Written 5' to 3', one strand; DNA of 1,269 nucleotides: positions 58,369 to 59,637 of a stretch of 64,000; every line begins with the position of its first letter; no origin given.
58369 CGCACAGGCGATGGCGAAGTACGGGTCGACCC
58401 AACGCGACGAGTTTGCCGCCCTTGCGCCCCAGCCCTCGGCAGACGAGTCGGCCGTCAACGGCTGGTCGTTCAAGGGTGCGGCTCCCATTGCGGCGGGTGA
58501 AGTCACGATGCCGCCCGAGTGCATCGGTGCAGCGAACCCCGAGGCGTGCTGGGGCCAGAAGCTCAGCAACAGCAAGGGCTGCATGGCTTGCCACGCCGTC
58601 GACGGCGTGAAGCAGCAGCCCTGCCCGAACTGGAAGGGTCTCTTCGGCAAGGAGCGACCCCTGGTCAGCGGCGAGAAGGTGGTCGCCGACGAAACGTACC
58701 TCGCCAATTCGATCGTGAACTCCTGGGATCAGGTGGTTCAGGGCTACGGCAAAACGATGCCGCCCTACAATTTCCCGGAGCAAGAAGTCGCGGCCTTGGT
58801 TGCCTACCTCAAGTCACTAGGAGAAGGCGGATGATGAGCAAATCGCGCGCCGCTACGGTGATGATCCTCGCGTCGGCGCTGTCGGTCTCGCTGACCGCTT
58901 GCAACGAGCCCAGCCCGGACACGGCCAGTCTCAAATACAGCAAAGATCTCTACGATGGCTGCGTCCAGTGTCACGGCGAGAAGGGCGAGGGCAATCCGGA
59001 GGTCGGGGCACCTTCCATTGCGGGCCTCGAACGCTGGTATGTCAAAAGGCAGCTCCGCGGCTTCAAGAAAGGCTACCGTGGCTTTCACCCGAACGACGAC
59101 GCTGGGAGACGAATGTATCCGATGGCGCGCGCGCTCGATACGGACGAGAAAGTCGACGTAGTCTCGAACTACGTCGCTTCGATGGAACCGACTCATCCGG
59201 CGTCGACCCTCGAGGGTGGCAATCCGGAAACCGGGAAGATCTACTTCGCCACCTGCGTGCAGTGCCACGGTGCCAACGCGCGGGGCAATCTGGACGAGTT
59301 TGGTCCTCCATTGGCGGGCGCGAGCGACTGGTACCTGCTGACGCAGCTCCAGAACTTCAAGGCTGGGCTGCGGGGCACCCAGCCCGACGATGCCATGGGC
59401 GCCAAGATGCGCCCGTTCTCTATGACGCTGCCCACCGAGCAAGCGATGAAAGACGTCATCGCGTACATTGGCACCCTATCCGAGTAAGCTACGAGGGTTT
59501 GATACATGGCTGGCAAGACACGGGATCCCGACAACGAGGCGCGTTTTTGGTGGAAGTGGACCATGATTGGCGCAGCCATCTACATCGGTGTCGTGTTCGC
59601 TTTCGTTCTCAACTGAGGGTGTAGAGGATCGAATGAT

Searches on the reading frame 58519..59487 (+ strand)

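Call 49: search_protein_families(library=pfam, proteins=[window:58519-59487:+], max_evalue=0.00001)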
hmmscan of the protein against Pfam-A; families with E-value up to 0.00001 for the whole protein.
window:58519-59487:+ (322 aa): 2 families
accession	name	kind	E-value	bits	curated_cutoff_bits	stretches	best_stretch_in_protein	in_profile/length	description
PF00034.26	Cytochrom_C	-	7.1e-22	79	21.3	2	240-320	6-89/90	Cytochrome c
PF13442.11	Cytochrome_CBB3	-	8.7e-09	36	27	0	240-317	8-68/68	Cytochrome C oxidase, cbb3-type, subunit III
